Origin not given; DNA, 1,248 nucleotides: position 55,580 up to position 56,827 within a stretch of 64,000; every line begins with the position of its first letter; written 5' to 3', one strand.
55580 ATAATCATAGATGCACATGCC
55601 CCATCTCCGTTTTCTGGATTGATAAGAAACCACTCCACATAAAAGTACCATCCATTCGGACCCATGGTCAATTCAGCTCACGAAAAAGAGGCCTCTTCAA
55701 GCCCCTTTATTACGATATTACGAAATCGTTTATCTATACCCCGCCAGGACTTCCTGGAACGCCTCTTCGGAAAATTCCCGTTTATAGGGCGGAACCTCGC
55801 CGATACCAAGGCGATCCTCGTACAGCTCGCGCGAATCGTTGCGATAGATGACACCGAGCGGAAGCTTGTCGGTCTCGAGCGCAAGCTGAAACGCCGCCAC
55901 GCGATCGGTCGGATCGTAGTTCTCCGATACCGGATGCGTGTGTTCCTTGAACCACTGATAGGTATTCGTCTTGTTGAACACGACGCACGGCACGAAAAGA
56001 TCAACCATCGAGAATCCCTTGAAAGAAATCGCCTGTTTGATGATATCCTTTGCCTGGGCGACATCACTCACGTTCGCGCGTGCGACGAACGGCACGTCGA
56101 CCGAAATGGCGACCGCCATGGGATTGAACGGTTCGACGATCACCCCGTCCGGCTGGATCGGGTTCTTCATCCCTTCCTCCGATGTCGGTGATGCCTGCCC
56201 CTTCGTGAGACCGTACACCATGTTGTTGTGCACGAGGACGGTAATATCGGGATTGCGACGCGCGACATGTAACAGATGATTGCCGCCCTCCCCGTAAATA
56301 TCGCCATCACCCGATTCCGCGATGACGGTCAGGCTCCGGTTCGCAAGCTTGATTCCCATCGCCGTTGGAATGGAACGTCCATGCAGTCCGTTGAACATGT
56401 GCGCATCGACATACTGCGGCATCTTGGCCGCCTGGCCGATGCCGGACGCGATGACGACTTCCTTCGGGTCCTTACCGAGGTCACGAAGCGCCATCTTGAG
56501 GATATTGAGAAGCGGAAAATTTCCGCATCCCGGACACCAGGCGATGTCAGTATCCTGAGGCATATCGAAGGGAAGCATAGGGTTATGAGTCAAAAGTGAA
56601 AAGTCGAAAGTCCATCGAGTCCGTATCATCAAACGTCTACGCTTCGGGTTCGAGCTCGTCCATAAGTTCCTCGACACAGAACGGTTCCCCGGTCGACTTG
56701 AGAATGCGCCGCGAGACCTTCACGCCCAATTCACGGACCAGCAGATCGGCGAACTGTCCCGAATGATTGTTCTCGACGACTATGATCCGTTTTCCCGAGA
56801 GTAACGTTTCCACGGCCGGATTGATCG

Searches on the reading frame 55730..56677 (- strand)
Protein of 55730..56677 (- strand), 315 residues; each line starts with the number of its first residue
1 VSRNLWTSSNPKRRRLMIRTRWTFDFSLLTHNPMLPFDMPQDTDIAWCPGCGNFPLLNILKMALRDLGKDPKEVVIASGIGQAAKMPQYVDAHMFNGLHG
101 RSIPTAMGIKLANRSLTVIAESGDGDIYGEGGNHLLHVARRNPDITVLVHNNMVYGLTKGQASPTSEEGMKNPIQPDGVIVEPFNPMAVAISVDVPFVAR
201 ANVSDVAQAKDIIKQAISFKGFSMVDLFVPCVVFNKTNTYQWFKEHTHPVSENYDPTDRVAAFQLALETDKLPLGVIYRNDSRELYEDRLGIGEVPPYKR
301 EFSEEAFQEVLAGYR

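Call 11: search_protein_families(library=pfam, proteins=[window:55730-56677:-])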
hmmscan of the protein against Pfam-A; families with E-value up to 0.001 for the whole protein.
window:55730-56677:- (315 aa): 2 families
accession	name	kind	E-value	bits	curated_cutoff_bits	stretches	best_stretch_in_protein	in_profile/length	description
PF02775.26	TPP_enzyme_C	-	2.6e-29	102.4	21.9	1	84-226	16-150/151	Thiamine pyrophosphate enzyme, C-terminal TPP binding domain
PF12367.13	PFO_beta_C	-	9.5e-24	83.7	24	1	231-290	1-61/66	Pyruvate ferredoxin oxidoreductase beta subunit C terminal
